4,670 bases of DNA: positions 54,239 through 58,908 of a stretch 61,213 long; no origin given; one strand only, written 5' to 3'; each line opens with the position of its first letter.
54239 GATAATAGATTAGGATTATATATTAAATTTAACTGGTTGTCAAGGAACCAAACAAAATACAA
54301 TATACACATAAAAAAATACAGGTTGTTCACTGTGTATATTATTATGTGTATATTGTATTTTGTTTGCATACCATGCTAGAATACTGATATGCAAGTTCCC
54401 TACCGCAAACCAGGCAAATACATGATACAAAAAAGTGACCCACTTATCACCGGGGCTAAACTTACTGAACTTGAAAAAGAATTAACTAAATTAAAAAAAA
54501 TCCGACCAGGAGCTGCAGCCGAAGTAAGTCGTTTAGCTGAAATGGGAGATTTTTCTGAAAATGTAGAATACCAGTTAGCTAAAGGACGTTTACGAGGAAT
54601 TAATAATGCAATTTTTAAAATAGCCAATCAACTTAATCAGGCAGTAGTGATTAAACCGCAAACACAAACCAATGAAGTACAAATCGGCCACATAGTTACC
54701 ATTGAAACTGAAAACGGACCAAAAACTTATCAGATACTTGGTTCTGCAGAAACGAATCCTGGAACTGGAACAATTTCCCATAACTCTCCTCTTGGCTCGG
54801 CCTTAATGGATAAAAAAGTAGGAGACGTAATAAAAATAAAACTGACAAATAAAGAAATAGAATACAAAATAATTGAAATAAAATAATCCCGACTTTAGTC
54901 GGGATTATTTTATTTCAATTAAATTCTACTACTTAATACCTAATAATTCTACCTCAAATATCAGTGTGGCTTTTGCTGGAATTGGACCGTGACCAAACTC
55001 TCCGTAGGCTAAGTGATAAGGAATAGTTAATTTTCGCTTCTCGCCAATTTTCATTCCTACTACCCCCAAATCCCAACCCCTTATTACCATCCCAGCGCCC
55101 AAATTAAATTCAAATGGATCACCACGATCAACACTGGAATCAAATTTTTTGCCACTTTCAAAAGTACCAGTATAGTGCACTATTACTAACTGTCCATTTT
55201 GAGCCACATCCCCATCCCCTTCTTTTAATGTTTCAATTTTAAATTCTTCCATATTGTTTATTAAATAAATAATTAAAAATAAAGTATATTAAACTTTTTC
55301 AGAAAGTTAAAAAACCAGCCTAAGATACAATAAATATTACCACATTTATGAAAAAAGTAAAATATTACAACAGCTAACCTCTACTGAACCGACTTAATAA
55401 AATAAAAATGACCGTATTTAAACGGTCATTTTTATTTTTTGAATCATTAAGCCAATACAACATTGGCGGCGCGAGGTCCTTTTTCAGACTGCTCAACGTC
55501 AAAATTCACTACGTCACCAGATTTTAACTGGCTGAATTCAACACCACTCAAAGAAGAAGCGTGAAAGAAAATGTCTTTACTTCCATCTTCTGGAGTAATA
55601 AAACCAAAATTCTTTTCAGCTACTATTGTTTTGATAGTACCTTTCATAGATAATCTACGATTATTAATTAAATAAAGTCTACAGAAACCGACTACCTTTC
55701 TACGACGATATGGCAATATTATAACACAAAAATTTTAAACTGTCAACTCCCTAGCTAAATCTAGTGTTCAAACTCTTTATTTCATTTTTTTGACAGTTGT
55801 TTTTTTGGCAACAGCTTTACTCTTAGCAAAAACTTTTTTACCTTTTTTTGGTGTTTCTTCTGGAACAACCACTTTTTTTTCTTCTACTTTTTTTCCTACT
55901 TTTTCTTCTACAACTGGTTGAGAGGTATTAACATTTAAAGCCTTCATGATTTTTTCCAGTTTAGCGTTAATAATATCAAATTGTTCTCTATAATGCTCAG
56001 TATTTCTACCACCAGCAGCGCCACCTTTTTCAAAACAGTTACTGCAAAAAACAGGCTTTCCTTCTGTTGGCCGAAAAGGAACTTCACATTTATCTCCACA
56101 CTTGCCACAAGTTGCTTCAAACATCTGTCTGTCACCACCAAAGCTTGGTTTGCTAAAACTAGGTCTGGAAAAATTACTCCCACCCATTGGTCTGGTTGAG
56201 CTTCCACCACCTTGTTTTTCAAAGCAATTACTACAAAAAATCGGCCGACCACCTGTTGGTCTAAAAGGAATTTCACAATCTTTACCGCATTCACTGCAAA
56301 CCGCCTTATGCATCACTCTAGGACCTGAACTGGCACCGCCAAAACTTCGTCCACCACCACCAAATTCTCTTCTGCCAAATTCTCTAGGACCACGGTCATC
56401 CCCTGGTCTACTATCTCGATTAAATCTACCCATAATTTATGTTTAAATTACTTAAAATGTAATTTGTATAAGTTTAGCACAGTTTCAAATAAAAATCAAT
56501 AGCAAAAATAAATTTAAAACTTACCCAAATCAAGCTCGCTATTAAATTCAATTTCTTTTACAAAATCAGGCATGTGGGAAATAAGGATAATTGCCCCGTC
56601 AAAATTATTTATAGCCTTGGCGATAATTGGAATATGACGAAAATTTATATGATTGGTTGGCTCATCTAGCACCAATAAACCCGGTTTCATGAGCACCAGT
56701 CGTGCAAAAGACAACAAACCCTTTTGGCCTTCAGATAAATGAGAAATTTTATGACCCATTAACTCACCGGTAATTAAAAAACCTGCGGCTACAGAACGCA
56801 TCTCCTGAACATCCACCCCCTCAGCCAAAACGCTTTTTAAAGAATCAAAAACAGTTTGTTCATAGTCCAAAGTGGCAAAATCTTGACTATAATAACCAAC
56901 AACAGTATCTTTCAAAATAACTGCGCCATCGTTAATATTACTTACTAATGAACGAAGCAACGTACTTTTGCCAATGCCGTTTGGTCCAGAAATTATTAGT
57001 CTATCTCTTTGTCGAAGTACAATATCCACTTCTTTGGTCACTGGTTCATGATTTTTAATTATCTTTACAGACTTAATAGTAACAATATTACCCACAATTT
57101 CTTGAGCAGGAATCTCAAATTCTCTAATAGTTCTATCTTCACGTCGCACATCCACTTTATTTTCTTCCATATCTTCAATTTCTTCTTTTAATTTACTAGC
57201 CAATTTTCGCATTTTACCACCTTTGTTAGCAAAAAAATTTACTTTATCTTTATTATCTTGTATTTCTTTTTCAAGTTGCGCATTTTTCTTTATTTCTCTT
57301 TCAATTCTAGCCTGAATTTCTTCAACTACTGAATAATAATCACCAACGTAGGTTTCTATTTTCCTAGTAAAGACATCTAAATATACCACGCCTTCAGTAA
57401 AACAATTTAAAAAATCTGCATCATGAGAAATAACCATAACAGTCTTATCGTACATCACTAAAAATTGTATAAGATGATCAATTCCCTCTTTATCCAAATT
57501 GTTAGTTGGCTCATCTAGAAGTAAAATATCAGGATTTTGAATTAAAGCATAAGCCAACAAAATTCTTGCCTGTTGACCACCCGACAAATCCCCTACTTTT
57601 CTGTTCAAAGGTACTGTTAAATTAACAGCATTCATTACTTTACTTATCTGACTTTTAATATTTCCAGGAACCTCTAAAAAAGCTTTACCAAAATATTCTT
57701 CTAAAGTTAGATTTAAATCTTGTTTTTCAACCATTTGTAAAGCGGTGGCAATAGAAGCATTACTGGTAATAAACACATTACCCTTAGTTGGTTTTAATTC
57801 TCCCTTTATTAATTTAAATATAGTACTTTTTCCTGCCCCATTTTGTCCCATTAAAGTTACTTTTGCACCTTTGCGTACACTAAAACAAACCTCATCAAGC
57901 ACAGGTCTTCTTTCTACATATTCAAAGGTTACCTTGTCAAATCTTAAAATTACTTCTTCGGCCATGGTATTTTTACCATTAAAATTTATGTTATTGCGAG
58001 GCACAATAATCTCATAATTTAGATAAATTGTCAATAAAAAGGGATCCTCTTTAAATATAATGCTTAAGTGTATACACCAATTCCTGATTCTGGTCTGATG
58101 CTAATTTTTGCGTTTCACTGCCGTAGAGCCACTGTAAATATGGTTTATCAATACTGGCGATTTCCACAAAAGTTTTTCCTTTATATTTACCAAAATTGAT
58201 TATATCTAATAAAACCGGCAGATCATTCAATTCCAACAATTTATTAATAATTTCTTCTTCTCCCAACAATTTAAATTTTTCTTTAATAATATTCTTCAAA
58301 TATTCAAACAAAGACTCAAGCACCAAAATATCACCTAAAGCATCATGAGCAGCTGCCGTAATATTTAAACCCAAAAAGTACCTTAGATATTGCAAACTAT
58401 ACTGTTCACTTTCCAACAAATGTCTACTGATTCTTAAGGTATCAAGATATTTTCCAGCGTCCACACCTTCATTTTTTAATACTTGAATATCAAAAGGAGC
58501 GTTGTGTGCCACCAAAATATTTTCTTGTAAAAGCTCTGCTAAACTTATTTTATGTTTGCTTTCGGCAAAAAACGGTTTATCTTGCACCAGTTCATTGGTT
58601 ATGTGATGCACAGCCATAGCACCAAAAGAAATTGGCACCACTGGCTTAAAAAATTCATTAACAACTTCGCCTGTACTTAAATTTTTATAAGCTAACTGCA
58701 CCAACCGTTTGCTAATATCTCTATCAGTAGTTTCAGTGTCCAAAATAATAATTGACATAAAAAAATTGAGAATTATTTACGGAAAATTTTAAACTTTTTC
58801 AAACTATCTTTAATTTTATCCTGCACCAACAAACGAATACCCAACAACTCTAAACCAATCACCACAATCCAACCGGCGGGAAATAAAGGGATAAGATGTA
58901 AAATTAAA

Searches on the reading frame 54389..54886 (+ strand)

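Call 89: search_protein_families(library=pfam, proteins=[window:54389-54886:+], max_evalue=0.0001)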
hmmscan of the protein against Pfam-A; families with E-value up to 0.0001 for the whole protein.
window:54389-54886:+ (165 aa): 2 families
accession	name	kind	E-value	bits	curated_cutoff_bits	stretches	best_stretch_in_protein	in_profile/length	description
PF01272.25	GreA_GreB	-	1e-21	77.1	26.9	1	93-165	2-76/77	Transcription elongation factor, GreA/GreB, C-term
PF03449.20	GreA_GreB_N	-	8.5e-13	48.8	24.5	1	20-87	3-71/71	Transcription elongation factor, N-terminal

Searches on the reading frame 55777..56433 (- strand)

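Call 89: search_protein_families(library=pfam, proteins=[window:55777-56433:-], max_evalue=0.0001)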
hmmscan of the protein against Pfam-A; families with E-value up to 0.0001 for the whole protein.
window:55777-56433:- (218 aa): 1 family
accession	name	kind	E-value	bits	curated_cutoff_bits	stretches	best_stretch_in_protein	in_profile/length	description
PF23477.1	zf_Tbcl_2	-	9.5e-33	112.1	27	2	39-74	1-36/37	Probable treble clef zinc finger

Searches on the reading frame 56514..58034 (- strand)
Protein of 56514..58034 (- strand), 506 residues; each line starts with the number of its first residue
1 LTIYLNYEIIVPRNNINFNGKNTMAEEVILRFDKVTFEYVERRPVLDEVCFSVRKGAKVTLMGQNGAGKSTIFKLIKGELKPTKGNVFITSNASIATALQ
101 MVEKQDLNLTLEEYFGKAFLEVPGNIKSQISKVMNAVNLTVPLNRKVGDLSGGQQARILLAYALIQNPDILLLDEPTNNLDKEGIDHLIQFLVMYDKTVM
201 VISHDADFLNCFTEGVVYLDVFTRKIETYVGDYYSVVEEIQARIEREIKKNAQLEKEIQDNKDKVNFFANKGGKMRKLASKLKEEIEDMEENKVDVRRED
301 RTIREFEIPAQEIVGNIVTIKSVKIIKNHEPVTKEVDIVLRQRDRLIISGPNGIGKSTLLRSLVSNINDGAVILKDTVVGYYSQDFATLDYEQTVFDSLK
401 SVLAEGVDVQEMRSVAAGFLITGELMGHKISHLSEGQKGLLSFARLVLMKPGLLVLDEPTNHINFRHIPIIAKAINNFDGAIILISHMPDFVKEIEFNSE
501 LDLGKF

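Call 89: search_protein_families(library=pfam, proteins=[window:56514-58034:-], max_evalue=0.0001)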
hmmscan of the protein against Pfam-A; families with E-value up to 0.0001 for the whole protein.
window:56514-58034:- (506 aa): 11 families
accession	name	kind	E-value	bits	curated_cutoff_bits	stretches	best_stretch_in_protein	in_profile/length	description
PF00005.33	ABC_tran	-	4.1e-45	154.2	25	2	46-178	1-137/137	ABC transporter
PF13304.12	AAA_21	-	3.7e-15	57.2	27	0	429-489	234-300/304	AAA domain, putative AbiEii toxin, Type IV TA system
PF03193.22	RsgA_GTPase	-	2e-08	34.7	30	0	292-367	61-130/174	RsgA GTPase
PF02463.25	SMC_N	-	3.9e-08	33.4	40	0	60-210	28-203/220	RecF/RecN/SMC N terminal domain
PF13555.12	AAA_29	-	9.1e-08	32.2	27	0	336-360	15-39/61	P-loop containing region of AAA domain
PF13191.12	AAA_16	-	7.1e-07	30.3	32.6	0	345-388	26-71/167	AAA ATPase domain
PF20720.3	nSTAND3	-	1.2e-06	28.8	27.2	0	336-366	10-40/155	Novel STAND NTPase 3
PF13401.12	AAA_22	-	2e-06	28.6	27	0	345-382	7-40/130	AAA domain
PF05729.18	NACHT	-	1e-05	25.9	26.7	0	345-375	2-32/167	NACHT domain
PF12848.13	ABC_tran_Xtn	-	4e-05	24.1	25.9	1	223-302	5-82/85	ABC transporter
PF13476.12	AAA_23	-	9.7e-05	23.5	27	0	346-363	22-39/201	AAA domain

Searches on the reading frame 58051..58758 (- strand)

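Call 89: search_protein_families(library=pfam, proteins=[window:58051-58758:-], max_evalue=0.0001)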
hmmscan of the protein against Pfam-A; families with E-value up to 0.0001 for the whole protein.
window:58051-58758:- (235 aa): 3 families
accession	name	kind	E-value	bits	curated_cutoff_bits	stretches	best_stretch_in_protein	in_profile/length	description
PF00929.31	RNase_T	-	5.6e-14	53.5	24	1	4-147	1-160/164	Exonuclease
PF20600.3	ExoX-like_C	-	1e-10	41.3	26.5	1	187-212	1-26/30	Exodeoxyribonuclease X-like C-terminal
PF01612.26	DNA_pol_A_exo1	-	4.6e-06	27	23.6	1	69-133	64-132/173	3'-5' exonuclease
